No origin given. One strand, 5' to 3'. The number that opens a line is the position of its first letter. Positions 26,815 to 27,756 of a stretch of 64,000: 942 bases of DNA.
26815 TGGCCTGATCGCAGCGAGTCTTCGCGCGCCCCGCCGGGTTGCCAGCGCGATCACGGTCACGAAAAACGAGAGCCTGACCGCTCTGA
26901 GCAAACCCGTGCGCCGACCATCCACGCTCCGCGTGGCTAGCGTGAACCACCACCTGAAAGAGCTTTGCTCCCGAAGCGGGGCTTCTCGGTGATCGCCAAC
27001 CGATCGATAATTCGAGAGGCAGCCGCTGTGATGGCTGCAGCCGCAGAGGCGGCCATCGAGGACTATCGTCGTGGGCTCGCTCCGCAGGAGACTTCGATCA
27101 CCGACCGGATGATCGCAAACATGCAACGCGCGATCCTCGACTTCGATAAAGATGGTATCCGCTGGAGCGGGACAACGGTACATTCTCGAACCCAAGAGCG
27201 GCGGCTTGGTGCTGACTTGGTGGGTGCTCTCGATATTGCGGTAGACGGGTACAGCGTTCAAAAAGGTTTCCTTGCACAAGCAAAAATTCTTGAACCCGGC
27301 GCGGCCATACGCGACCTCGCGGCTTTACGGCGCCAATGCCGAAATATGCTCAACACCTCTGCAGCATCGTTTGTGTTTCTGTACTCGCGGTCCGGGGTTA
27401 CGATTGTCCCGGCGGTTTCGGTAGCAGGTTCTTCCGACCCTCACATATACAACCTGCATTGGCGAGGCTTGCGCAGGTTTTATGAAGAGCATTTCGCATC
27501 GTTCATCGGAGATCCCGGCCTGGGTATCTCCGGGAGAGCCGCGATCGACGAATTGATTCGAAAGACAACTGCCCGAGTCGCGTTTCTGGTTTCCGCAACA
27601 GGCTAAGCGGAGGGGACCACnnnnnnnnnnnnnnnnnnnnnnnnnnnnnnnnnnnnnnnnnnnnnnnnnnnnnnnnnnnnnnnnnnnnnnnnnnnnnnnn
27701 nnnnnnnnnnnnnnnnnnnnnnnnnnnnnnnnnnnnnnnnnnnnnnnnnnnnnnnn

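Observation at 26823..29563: Low-GC two-gene island between ftsH and cdaA: PD-(D/E)xK-like protein + DUF262/DUF1524 nuclease, a candidate uncharacterised defence pair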

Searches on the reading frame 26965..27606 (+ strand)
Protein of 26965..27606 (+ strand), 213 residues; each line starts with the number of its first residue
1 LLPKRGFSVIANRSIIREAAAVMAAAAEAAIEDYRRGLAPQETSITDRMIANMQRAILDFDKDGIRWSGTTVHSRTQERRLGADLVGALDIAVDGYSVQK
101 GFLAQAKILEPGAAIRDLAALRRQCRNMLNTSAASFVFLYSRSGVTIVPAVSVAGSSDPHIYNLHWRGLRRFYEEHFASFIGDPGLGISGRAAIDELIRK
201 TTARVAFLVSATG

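Call 3: search_protein_families(library=pfam, proteins=[window:26965-27606:+], max_evalue=1)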
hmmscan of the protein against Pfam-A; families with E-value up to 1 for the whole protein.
window:26965-27606:+ (213 aa): 2 families
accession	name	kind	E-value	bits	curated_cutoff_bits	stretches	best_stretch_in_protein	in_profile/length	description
PF23749.1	DUF7165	-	0.13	11.5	26.7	1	19-77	117-173/442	Domain of unknown function (DUF7165)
PF10657.14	RC-P840_PscD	-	0.22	12.2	23.5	1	44-69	89-114/144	Photosystem P840 reaction centre protein PscD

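Call 4: search_protein_families(library=padloc, proteins=[window:26965-27606:+], max_evalue=1)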
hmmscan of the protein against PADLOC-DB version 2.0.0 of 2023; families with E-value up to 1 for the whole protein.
window:26965-27606:+ (213 aa): 0 families

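Call 5: search_protein_families(library=ncbifam, proteins=[window:26965-27606:+], max_evalue=1)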
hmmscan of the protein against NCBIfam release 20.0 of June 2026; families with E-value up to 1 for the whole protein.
window:26965-27606:+ (213 aa): 0 families

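Call 8: find_homologous_proteins(query=window:26965-27606:+)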
Query window:26965-27606:+ (213 aa): 111 proteins with E <= 0.001 among 3159 candidates.
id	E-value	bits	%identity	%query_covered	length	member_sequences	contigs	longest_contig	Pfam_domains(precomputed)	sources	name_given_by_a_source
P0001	1.4e-123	428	98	96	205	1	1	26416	-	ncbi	ncbi:MAG: hypothetical protein ACHQZS_03740 [Candidatus Binatales bacterium]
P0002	1.5e-42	164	44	93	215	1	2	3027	-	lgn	-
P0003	1.7e-42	163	44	89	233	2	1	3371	-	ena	-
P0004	4.8e-42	162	44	91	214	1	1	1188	-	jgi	jgi:hypothetical protein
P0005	1.1e-41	161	46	83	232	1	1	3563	-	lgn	-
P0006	1.3e-41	161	44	93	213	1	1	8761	-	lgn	-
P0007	1.5e-41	160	43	95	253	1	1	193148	-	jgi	jgi:hypothetical protein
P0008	1.8e-41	160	44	92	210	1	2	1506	-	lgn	-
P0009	3.2e-41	159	43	92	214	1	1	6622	-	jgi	jgi:hypothetical protein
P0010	3.3e-41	159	43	91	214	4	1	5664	-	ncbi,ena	-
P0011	4.8e-41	159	42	92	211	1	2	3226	-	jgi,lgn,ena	-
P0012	5.1e-41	159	43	91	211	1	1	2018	-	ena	-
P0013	5.5e-41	158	47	79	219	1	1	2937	-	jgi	jgi:hypothetical protein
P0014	6.3e-41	158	42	91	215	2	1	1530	-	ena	-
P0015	9.9e-41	158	43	92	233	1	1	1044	-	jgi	jgi:hypothetical protein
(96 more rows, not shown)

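Call 12: find_related_loci(query=A1, collection=genome_contigs, flank=10000)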
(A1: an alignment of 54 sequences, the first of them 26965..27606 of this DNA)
Query A1 (213 aa) in genome_contigs; peptide patterns used: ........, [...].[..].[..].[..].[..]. (x = any residue, [..] = any of these).
149 stretches matched a pattern; 62 encode a relative of the query (tblastn E <= 1e-3); 62 distinct loci.
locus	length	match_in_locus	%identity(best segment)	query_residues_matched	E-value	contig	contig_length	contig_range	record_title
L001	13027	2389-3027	42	7-213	5e-47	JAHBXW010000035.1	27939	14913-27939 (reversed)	MAG: Planctomyces sp. isolate ACE_PLA29 PLA29_35, whole genome shotgun sequence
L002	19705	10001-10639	42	4-211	2e-44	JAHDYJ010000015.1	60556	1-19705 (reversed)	MAG: Burkholderiales bacterium isolate PRO12 NODE_1152_length_60556_cov_7.632469, whole genome shotgun sequence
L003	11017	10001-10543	41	8-183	6e-43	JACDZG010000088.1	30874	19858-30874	MAG: Chromatiaceae bacterium isolate ppb02 NODE_147_length_30874_cov_279.096921, whole genome shotgun sequence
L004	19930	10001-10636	43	9-213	8e-43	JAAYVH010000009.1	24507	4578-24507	MAG: Chthonomonadales bacterium isolate AS27yjCOA_40 2186_AS27, whole genome shotgun sequence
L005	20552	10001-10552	42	8-183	2e-42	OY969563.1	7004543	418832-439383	MAG: Candidatus Acidoferrales bacterium isolate MFD05580.bin.1.43 genome assembly, chromosome: 1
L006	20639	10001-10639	40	6-213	2e-42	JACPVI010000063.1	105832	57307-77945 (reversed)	MAG: Myxococcales bacterium isolate NC_groundwater_780_Ag_S2p5_69_11 JBCH_GD18_4_SO25_S179_scaffold_686178, whole genome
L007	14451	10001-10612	41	7-209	4e-42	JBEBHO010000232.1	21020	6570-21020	MAG: Nitrospira sp. isolate ATF_24 NODE_934_length_21020_cov_7.750442, whole genome shotgun sequence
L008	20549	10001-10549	40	6-183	1e-41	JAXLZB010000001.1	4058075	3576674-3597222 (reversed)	MAG: Nitrospiraceae bacterium isolate STL-NOB1 C1.213.fa-1, whole genome shotgun sequence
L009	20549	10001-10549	42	9-183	1e-40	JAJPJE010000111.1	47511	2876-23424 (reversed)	MAG: Terriglobia bacterium isolate Centralia_MAG_427 k107_9855268, whole genome shotgun sequence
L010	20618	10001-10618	40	7-211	1e-40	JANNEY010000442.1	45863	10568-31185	MAG: Opitutaceae bacterium isolate OTE_75_metabat_356 OTE_75_k141_3740506, whole genome shotgun sequence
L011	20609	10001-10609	38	14-211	3e-40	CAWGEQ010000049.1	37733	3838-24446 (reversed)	MAG: uncultured delta proteobacterium isolate MFD01872.bin.2.88 genome assembly, contig: contig_89712, whole genome shot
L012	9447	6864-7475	42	14-211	3e-40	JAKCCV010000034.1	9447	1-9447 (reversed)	MAG: Acidobacteria bacterium isolate YP5.bin2 NODE_1494_length_9447_cov_12.838734, whole genome shotgun sequence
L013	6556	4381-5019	34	7-212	4e-39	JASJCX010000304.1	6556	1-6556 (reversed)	MAG: Calothrix sp. MO_167.B42 MO_167.c_8759, whole genome shotgun sequence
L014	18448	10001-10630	36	7-210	1e-38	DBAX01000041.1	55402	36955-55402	MAG TPA_asm: Cyanobacteria bacterium UBA999 UBA999_contig_219, whole genome shotgun sequence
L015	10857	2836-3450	37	8-211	2e-38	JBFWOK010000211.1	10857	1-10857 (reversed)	MAG: Limisphaerales bacterium isolate CA_2019_TPBF_134 NODE_25290_length_10857_cov_4.083318_TPBF, whole genome shotgun s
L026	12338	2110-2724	34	5-204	3e-36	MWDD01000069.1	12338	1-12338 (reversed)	MAG: bacterium ADurb.Bin157 isolate ADurb.Bin157 BWY02_contig000069, whole genome shotgun sequence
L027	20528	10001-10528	42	6-183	1e-35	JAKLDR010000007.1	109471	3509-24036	MAG: Planctomycetota bacterium isolate RA.bin114 RA.bin114_7, whole genome shotgun sequence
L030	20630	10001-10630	34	9-212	7e-33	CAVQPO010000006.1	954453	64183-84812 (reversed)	MAG: uncultured beta proteobacterium isolate MFD01476.bin.2.189 genome assembly, contig: contig_57186, whole genome shot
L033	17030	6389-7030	34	2-211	6e-29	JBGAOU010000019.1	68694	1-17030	MAG: Pyrinomonadaceae bacterium isolate MAG_MBR_H10.104 MBRH10-104_opera_contig_1659, whole genome shotgun sequence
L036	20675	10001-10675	34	16-197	8e-28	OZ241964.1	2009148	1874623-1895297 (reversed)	MAG: Thermodesulfobacteriota bacterium isolate f5ee5f3d-b5e6-4f91-bea9-ad3977f1f42d genome assembly, chromosome: 1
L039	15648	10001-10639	32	13-208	4e-27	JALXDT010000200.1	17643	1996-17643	MAG: Candidatus Aminicenantes bacterium isolate T2_metabat2_scaf2bin.326 T2_NODE_3046_length_17643_cov_1.866465, whole g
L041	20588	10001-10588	33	18-197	3e-25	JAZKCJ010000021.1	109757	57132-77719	MAG: Pseudomonadota bacterium isolate ADI_H3L2_122-bin030_1 ADIH3L2_B030_1_000000000021, whole genome shotgun sequence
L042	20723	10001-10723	29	7-210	4e-25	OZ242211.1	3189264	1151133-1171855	MAG: Arenicellales bacterium isolate 8ed00baf-69bd-4bcc-a659-9c4d27c6f14a genome assembly, chromosome: 1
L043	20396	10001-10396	40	77-205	9e-24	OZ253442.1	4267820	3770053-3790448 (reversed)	MAG: bacterium isolate e26f613c-7608-46b1-ae07-a2f8df169297 genome assembly, chromosome: 1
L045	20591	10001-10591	30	23-206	5e-23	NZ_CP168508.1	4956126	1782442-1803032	Sphingomonas sp. Sphisp66 strain CT11-66 chromosome, complete genome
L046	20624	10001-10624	33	11-197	7e-23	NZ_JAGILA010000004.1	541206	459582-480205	Sinorhizobium kostiense strain DSM 13372 Ga0454096_04, whole genome shotgun sequence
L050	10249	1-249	51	128-211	4e-19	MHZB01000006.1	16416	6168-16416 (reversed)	MAG: Planctomycetes bacterium RIFCSPLOWO2_12_FULL_50_35 rifcsplowo2_12_scaffold_11808, whole genome shotgun sequence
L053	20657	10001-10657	31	23-212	4e-17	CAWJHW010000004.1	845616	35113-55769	MAG: uncultured candidate division NC10 bacterium isolate MFD03726.bin.1.177 genome assembly, contig: contig_18818, whol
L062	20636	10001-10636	32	3-212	7e-30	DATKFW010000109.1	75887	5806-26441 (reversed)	MAG TPA_asm: Candidatus Baltobacteraceae bacterium isolate SMAG_U14535 k141_545824, whole genome shotgun sequence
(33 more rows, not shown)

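Call 18: search_protein_families(library=pfam, proteins=[L002:6441-10019:+, L002:10648-13680:+, L002:13750-15108:+, L005:13534-16908:+, L010:4100-7177:+, L010:7191-10010:+, L010:10661-12736:+, L001:552-2333:+, L001:3139-5349:+, L005:9331-9888:+], max_evalue=0.001)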
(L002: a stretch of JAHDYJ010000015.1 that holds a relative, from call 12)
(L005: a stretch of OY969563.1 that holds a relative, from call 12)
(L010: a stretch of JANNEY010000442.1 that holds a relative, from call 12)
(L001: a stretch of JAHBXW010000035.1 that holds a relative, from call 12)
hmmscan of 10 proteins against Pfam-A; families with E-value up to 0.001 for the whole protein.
L002:6441-10019:+ (1192 aa): 5 families
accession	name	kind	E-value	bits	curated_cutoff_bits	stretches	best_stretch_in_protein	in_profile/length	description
PF00271.37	Helicase_C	-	2e-21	76.7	23.5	1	528-628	14-110/110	Helicase conserved C-terminal domain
PF13020.12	NOV_C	-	2.7e-17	63.1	22.1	1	1076-1161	6-90/91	Protein NO VEIN, C-terminal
PF00176.29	SNF2-rel_dom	-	2.1e-15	57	24.9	1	124-350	20-252/290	SNF2-related domain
PF04851.21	ResIII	-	1.8e-13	51.2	22.5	1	103-272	3-163/164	Type III restriction enzyme, res subunit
PF00270.35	DEAD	-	4.8e-07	30.1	26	1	108-272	4-161/167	DEAD/DEAH box helicase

L002:10648-13680:+ (1010 aa): 2 families
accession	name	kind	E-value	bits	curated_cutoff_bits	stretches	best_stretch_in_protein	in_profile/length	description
PF06634.17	DUF1156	-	1.9e-27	95.6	24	1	11-67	1-58/73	Protein of unknown function (DUF1156)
PF02086.21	MethyltransfD12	-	4.6e-05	23.7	22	1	170-220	13-63/253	D12 class N6 adenine-specific DNA methyltransferase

L002:13750-15108:+ (452 aa): 7 families
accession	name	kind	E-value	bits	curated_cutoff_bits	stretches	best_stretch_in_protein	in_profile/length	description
PF14213.11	DUF4325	-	4.8e-15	55.5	23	1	273-327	1-63/64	STAS-like domain of unknown function (DUF4325)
PF01909.29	NTP_transf_2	-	4.3e-11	43.5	21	1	363-439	5-84/93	Nucleotidyltransferase domain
PF18765.7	Polbeta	-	4.3e-10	40.1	26.9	1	363-445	3-84/93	Polymerase beta, Nucleotidyltransferase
PF13581.12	HATPase_c_2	-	7.3e-08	32.9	27.4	1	94-197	22-116/127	Histidine kinase-like ATPase domain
PF22168.2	DIP2311-like_C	-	0.00032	21.4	27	1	27-65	25-63/63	Transcriptional regulator DIP2311-like, C-terminal domain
PF02518.31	HATPase_c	-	0.00037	21.3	26.4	1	105-162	7-56/111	Histidine kinase-, DNA gyrase B-, and HSP90-like ATPase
PF13412.12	HTH_24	-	0.00073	19.5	21.9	0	8-52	4-48/48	Winged helix-turn-helix DNA-binding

L005:13534-16908:+ (1124 aa): 2 families
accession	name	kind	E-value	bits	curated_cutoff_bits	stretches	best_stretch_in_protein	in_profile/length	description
PF18731.6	HEPN_Swt1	-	2.4e-38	131.4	27.5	1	11-123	1-115/115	Swt1-like HEPN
PF04465.17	DUF499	-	1.3e-27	96.5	23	1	298-705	37-427/1024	Protein of unknown function (DUF499)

L010:4100-7177:+ (1025 aa): 1 family
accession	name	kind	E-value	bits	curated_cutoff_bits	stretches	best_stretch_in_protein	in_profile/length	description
PF04851.21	ResIII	-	4.2e-09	37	22.5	1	169-373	24-163/164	Type III restriction enzyme, res subunit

L010:7191-10010:+ (939 aa): 1 family
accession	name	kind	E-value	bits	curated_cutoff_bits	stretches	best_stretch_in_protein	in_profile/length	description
PF01555.25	N6_N4_Mtase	-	7.6e-31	108.2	26.7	1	157-492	1-217/221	DNA methylase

L010:10661-12736:+ (691 aa): 6 families
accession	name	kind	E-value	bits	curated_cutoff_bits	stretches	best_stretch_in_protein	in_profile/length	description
PF00580.27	UvrD-helicase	-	2.3e-17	64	23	1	232-477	1-254/271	UvrD/REP helicase N-terminal domain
PF13361.12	UvrD_C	-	2.5e-17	63.8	25.6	1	603-678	281-348/350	UvrD-like helicase C-terminal domain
PF13538.12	UvrD_C_2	-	4.3e-09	36.5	27.4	0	646-675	20-51/52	UvrD-like helicase C-terminal domain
PF13245.12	AAA_19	-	2.3e-07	31.5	25.1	1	244-475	10-130/134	AAA domain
PF09848.15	SLFN-g3_helicase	-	6.7e-05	22.8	24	0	250-297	6-53/354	Schlafen group 3, DNA/RNA helicase domain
PF13401.12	AAA_22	-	0.00015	22.5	27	0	396-458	46-108/130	AAA domain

L001:552-2333:+ (593 aa): 1 family
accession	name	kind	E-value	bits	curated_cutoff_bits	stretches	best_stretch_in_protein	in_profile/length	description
PF03235.19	GmrSD_N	-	1.2e-23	84.7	33.2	1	57-251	11-192/199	GmrSD restriction endonuclease, N-terminal domain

L001:3139-5349:+ (736 aa): 0 families

L005:9331-9888:+ (185 aa): 0 families

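Call 19: search_protein_families(library=padloc, proteins=[L002:6441-10019:+, L002:10648-13680:+, L002:13750-15108:+, L005:13534-16908:+, L010:4100-7177:+, L010:7191-10010:+, L010:10661-12736:+, L001:552-2333:+, L001:3139-5349:+, L005:9331-9888:+], max_evalue=0.00001)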
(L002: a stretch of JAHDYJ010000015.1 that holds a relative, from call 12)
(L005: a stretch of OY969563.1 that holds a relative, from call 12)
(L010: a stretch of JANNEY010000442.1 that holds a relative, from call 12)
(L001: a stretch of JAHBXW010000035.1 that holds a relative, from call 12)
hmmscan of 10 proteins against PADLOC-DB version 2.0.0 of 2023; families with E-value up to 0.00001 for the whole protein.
L002:6441-10019:+ (1192 aa): 53 families (the best 25 are shown)
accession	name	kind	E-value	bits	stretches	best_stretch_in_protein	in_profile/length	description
PDLC00659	HmaA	-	0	1697.6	1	1-1191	2-1172/1176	SNF2 helicase / DEAD-box helicase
PDLC02620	DrmD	-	3.8e-120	400.6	1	96-733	92-684/1060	DrmD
PDLC02621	DrmD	-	5.7e-95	317.5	1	107-671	125-674/1040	DrmD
PDLC02500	BrxHI|BrxHII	-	3.6e-93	311.7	2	82-492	69-465/933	BrxHI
PDLC02504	BrxHI|BrxHII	-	3.6e-90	301.2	2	75-491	81-473/971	BrxHII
PDLC02572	DrmA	-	1.3e-62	210.1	2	123-403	137-425/1043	DrmA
PDLC02632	DrmD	-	1.4e-59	200.2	2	123-459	142-475/662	DrmD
PDLC02623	DrmD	-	1.5e-53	179.9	3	528-761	528-749/1040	DrmD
PDLC02633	DrmD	-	1.8e-51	173.1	1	111-630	133-631/839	DrmD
PDLC02619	DrmD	-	2.6e-49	166.1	2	94-482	23-402/872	DrmD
PDLC02634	DrmD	-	3.2e-45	152.3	2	104-453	92-429/900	DrmD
PDLC02624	DrmD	-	4.6e-43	145.7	2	142-459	2-316/652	DrmD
PDLC02840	DpdE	-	3e-39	133.1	2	99-291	155-322/1091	DpdE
PDLC02843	DpdE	-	4.9e-37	125.4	2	96-292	151-318/1091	DpdE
PDLC02853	DpdE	-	1.4e-32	110.7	2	79-458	73-461/985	DpdE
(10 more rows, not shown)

L002:10648-13680:+ (1010 aa): 7 families
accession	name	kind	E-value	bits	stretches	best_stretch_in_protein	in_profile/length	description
PDLC00660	HmaB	-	0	1580.2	2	97-995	57-958/967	DNA-adenine methylase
PDLC00661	HmaB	-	0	1463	2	115-992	75-961/973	DNA-adenine methylase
PDLC03233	MTase_II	-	4e-34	116.2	1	452-825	356-710/731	Type II methyltransferase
PDLC03352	MTase_II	-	3.4e-28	96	2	456-634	414-596/1023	Type II methyltransferase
PDLC02189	DUF1156_MTase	-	2.8e-23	80.1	2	5-220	12-206/944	-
PDLC03314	MTase_II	-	2.1e-12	43.9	1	177-215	163-201/944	Type II methyltransferase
PDLC03322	MTase_II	-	8.3e-06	22.9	0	181-217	68-104/446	Type II methyltransferase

L002:13750-15108:+ (452 aa): 4 families
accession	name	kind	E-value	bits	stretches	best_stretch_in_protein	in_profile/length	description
PDLC04902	PDC-S09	-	7.4e-23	78.7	1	358-449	7-95/97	-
PDLC04904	PDC-S09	-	4.6e-19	66.5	1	364-447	17-97/104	-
PDLC04905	PDC-S09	-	7.9e-17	59.5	1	358-450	7-100/101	-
PDLC04906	PDC-S09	-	5.7e-15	53.5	1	365-445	17-95/98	-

L005:13534-16908:+ (1124 aa): 2 families
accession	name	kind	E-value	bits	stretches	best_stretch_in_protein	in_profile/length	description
PDLC00662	HmaC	-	0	1132.9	1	165-1122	2-940/941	AAA+ ATPase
PDLC02192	DUF499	-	5.4e-38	128.4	1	209-870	36-642/1022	-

L010:4100-7177:+ (1025 aa): 0 families

L010:7191-10010:+ (939 aa): 33 families (the best 25 are shown)
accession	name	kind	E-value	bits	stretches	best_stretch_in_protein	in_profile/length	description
PDLC03632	MTase_III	-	0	1457.2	1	47-937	75-983/983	Type III methyltransferase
PDLC03636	MTase_III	-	6.4e-40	135.5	3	210-294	93-180/575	Type III methyltransferase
PDLC03644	MTase_III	-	2.5e-37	126.8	1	123-498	29-393/542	Type III methyltransferase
PDLC03354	MTase_II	-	3.9e-36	123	2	133-295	61-214/425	Type II methyltransferase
PDLC03634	MTase_III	-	3e-33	113.6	1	132-472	94-424/621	Type III methyltransferase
PDLC03635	MTase_III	-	9.1e-33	111.9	1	210-485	266-559/708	Type III methyltransferase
PDLC03633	MTase_III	-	2.4e-29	100.5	2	126-265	71-204/616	Type III methyltransferase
PDLC03339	MTase_II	-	1.1e-27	94.8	2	134-300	5-148/399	Type II methyltransferase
PDLC03638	MTase_III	-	3e-26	90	1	210-486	429-665/816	Type III methyltransferase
PDLC03300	MTase_II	-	3.6e-25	86.7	2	131-296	10-171/302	Type II methyltransferase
PDLC03641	MTase_III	-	8.8e-25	85.3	1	127-473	99-427/657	Type III methyltransferase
PDLC03371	MTase_II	-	8.5e-22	75.9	2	438-498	192-252/260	Type II methyltransferase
PDLC03738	oMTase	-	4.4e-19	66.4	1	434-501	201-268/376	orphan methyltransferase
PDLC03216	MTase_II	-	2.2e-18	64.4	1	434-500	191-257/364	Type II methyltransferase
PDLC03637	MTase_III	-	2.7e-18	63.9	1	132-298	121-274/513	Type III methyltransferase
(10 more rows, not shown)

L010:10661-12736:+ (691 aa): 26 families (the best 25 are shown)
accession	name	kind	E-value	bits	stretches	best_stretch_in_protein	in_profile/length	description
PDLC01087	C3a187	-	3e-31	106.9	1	234-686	199-551/559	NERD+UvrD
PDLC00132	GajB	-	2.3e-23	80.7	3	427-521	207-306/625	UrvD helicase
PDLC03802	RTasHel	-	3.6e-21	73.7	1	234-579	8-324/675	DRT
PDLC00114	GajB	-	1e-20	71.9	2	232-607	8-389/635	UrvD helicase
PDLC00117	GajB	-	2.3e-20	70.6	2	606-676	511-573/604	UrvD helicase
PDLC00107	GajB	-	1.1e-14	52.1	1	253-477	36-257/587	UrvD helicase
PDLC00104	GajB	-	8.8e-14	49.1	1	235-477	7-206/574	UrvD helicase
PDLC00127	GajB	-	5.8e-12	42.9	1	611-677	507-566/594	UrvD helicase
PDLC00129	GajB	-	1.7e-11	41.5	1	434-535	226-328/594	UrvD helicase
PDLC00106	GajB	-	3.3e-11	40.4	0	234-311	6-86/577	UrvD helicase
PDLC00135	GajB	-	3.8e-11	40.6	1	593-686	496-588/603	UrvD helicase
PDLC00103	GajB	-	6.1e-11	39.9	1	425-581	202-358/612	UrvD helicase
PDLC00123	GajB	-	1.7e-10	38.1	1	601-676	433-506/540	UrvD helicase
PDLC00130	GajB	-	2.7e-10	37.1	1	612-678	511-569/589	UrvD helicase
PDLC00138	GajB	-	8.3e-10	36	0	427-584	213-368/581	UrvD helicase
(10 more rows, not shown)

L001:552-2333:+ (593 aa): 7 families
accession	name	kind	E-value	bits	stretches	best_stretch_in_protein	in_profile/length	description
PDLC04709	PDC-M55C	-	1e-37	128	1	59-588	29-540/554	-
PDLC04151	HEC-05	-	7.2e-23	79.1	1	35-145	18-137/600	-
PDLC04150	HEC-05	-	1.3e-14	52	1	45-151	8-125/583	-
PDLC03877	NsnA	-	4.1e-08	30.9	1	57-249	64-192/385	-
PDLC04152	HEC-05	-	1.9e-07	28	0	45-99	7-64/566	-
PDLC04153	HEC-05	-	2.1e-06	24.2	0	40-97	2-59/621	-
PDLC04027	PD-T4-2_A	-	8.9e-06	23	0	62-93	56-87/363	-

L001:3139-5349:+ (736 aa): 0 families

L005:9331-9888:+ (185 aa): 0 families

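Call 20: predict_structure(alignment_id=A1)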
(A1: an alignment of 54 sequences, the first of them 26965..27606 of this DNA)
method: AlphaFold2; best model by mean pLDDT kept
length: 213 residues; sequences in the alignment: 54
mean_pLDDT: 89.9   pTM: 0.88
mean pLDDT of the five models: 89.9, 89.5, 89.2, 88.4, 86.1
residues with pLDDT >= 90: 159; 70-90: 36; 50-70: 12; < 50: 6
segments of 3 or more residues with pLDDT < 50: 1-5
pLDDT, mean of each block of 10 residues (from residue 1): 50 86 96 97 96 92 92 71 87 91 97 96 95 97 98 98 97 95 86 78 90 92
secondary structure, 60 per line:
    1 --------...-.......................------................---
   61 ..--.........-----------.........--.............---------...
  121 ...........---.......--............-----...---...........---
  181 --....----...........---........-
elements in order: H13-35 H42-57 E65-73 E85-93 E96-108 H118-131 E135-141 E144-149 H150-155 H169-177 H191-201 E205-212
